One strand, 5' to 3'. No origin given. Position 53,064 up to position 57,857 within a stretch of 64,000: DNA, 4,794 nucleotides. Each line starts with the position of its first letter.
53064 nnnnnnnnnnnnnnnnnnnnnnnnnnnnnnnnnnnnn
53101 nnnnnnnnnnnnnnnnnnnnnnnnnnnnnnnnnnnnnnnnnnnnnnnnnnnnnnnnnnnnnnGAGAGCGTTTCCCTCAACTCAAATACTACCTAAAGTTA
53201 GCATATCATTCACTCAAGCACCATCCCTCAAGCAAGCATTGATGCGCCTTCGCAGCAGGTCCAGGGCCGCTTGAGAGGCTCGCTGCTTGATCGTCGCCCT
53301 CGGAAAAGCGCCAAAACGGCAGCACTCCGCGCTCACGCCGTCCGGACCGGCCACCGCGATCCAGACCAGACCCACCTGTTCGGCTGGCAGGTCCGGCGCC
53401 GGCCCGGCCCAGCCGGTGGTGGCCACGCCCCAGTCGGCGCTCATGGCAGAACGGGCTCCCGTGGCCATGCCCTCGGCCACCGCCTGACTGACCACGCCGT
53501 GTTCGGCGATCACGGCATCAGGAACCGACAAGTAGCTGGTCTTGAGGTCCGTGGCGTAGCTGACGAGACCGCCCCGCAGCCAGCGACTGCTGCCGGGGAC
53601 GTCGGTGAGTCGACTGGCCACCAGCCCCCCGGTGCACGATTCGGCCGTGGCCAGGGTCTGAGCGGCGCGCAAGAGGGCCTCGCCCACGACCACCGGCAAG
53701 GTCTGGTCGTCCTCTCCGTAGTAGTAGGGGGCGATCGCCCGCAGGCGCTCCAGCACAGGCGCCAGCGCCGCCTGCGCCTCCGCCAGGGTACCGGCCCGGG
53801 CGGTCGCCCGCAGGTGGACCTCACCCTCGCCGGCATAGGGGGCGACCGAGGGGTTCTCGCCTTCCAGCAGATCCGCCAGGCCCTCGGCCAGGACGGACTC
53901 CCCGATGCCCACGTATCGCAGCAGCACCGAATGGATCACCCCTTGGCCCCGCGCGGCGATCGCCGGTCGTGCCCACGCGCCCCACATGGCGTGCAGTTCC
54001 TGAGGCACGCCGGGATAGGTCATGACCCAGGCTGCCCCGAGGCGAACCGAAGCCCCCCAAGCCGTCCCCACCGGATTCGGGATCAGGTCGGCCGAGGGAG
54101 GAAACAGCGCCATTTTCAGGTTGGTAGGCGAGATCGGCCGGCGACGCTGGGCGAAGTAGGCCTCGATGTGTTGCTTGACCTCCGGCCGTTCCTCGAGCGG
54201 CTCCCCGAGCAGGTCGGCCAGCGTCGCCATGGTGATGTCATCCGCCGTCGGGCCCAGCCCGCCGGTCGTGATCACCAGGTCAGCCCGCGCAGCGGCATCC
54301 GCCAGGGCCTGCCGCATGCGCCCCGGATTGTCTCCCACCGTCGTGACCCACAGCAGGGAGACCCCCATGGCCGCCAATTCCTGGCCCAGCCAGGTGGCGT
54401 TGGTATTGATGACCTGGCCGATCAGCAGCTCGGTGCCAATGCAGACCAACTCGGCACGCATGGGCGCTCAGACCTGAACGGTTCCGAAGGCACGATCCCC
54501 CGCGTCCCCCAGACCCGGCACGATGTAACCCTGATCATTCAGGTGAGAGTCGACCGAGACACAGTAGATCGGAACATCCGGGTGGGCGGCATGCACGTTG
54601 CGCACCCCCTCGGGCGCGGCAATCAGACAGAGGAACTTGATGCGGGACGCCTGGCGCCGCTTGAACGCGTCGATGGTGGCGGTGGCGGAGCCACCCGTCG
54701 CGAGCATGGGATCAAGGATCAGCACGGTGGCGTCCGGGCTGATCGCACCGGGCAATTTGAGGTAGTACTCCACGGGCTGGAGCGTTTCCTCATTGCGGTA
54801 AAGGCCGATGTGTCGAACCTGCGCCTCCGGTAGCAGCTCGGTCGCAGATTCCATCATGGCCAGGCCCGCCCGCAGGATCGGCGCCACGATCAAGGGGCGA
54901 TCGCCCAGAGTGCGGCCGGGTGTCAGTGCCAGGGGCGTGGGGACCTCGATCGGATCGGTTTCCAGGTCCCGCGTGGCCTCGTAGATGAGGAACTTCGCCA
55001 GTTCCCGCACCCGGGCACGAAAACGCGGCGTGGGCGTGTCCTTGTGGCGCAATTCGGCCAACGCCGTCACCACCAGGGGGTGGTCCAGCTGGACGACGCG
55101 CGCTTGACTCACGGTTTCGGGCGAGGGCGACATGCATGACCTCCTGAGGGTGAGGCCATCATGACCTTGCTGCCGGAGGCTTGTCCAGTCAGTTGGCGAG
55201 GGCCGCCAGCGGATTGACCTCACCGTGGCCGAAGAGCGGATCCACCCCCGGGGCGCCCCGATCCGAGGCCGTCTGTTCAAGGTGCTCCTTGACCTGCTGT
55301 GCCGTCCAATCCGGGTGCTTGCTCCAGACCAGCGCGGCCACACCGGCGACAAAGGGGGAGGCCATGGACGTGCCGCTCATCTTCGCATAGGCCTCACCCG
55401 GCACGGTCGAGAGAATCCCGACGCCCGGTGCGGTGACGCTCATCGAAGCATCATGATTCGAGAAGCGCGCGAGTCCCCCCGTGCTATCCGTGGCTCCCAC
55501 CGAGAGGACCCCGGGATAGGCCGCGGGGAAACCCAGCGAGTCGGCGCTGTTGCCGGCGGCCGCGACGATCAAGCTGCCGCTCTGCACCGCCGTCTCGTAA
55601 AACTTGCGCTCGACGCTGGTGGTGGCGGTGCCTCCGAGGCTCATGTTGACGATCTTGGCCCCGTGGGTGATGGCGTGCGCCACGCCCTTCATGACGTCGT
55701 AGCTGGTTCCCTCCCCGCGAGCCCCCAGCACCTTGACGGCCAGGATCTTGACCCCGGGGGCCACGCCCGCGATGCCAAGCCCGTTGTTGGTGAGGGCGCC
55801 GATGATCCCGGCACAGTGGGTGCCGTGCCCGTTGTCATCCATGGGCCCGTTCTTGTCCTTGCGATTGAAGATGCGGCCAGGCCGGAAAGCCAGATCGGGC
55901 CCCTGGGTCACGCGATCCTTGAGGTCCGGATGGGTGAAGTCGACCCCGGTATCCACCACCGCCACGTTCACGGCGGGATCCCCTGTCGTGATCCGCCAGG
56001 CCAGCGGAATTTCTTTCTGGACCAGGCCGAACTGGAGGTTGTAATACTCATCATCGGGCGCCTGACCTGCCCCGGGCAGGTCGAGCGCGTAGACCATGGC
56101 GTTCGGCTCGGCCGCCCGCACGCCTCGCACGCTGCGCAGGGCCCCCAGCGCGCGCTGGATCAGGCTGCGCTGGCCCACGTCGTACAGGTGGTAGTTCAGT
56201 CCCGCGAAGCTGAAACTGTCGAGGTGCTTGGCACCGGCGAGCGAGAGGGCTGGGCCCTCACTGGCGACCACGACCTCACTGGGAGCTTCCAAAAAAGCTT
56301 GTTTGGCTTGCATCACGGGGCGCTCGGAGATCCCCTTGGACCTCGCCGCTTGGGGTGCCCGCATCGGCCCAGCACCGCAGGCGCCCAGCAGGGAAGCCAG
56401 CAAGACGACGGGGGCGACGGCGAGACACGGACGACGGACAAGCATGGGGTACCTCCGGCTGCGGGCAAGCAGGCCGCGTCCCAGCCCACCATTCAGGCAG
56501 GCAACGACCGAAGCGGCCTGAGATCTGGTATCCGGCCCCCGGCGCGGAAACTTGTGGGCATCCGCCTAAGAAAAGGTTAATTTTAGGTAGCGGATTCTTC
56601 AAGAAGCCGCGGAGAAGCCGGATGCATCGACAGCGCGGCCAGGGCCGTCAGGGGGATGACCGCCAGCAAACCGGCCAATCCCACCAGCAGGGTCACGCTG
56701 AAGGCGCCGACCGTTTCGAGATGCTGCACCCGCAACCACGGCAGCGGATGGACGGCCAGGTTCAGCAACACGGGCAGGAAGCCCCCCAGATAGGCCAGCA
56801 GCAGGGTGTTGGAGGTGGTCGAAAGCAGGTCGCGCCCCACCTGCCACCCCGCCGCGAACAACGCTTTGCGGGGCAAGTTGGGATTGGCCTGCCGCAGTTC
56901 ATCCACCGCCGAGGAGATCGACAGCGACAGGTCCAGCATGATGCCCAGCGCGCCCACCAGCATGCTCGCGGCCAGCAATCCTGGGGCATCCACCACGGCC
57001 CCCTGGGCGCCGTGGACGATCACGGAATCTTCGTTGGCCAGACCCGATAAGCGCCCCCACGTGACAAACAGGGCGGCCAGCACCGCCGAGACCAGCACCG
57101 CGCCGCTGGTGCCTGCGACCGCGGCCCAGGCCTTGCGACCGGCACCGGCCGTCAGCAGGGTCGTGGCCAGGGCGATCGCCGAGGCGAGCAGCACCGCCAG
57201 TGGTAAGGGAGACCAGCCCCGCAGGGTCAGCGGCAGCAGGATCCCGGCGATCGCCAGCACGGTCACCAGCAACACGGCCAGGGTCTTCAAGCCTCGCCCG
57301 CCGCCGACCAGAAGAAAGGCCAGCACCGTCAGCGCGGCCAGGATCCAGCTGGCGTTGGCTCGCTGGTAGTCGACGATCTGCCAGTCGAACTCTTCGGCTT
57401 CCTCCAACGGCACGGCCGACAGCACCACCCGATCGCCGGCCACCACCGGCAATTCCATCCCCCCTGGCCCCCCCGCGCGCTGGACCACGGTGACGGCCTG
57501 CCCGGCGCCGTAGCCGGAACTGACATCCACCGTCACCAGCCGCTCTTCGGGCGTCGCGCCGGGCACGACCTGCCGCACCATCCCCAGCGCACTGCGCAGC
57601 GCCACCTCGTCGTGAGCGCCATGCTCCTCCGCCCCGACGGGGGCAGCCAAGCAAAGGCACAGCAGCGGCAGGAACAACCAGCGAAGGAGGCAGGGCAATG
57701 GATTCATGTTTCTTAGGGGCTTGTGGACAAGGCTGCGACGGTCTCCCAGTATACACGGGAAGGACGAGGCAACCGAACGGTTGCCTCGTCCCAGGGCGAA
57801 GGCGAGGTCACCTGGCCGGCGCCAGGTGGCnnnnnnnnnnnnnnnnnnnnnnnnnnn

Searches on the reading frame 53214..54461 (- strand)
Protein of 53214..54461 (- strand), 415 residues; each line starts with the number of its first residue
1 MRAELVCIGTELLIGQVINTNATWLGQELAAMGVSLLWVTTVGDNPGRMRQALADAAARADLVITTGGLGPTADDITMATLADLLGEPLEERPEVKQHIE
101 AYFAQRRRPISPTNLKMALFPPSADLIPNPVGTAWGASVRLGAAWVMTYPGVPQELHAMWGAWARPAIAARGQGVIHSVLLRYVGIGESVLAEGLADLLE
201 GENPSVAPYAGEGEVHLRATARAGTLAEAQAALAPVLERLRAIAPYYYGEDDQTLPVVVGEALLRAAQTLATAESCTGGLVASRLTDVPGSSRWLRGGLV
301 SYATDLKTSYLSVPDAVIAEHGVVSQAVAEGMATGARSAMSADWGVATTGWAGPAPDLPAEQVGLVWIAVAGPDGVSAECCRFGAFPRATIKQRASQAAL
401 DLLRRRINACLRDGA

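Call 21: search_protein_families(library=pfam, proteins=[window:53214-54461:-], max_evalue=0.0001)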
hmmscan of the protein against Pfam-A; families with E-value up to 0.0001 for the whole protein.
window:53214-54461:- (415 aa): 3 families
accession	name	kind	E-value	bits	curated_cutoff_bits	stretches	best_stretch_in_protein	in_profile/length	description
PF02464.23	CinA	-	2.4e-51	173.9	23.5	1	254-406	3-154/155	Competence-damaged protein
PF00994.29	MoCF_biosynth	-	3.1e-33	114.9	26.6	1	5-169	2-143/144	Probable molybdopterin binding domain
PF18146.6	CinA_KH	-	1.5e-19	70.3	27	1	181-249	4-73/73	Damage-inducible protein CinA KH domain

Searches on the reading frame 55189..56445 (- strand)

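Call 21: search_protein_families(library=pfam, proteins=[window:55189-56445:-], max_evalue=0.0001)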
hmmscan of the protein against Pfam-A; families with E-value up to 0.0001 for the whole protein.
window:55189-56445:- (418 aa): 1 family
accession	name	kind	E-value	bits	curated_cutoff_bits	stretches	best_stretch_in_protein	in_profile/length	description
PF00082.27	Peptidase_S8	-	7.7e-68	229.3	21.8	1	159-408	4-288/288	Subtilase family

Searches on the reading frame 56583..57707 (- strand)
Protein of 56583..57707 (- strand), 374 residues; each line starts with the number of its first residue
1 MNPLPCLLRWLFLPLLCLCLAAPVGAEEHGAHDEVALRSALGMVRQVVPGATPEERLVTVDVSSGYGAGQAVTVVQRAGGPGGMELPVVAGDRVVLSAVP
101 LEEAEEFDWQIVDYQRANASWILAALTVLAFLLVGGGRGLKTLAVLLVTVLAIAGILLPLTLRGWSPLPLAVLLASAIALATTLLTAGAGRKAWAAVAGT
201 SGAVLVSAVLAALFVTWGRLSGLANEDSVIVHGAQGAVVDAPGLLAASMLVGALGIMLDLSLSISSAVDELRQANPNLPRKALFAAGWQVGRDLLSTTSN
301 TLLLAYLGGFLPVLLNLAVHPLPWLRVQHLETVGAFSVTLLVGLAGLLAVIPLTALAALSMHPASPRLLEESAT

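Call 21: search_protein_families(library=pfam, proteins=[window:56583-57707:-], max_evalue=0.0001)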
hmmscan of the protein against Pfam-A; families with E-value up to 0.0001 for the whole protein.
window:56583-57707:- (374 aa): 1 family
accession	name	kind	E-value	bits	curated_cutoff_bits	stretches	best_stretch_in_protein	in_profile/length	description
PF07907.16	YibE_F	-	1.8e-55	188.5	27.2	1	121-358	2-239/241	YibE/F-like protein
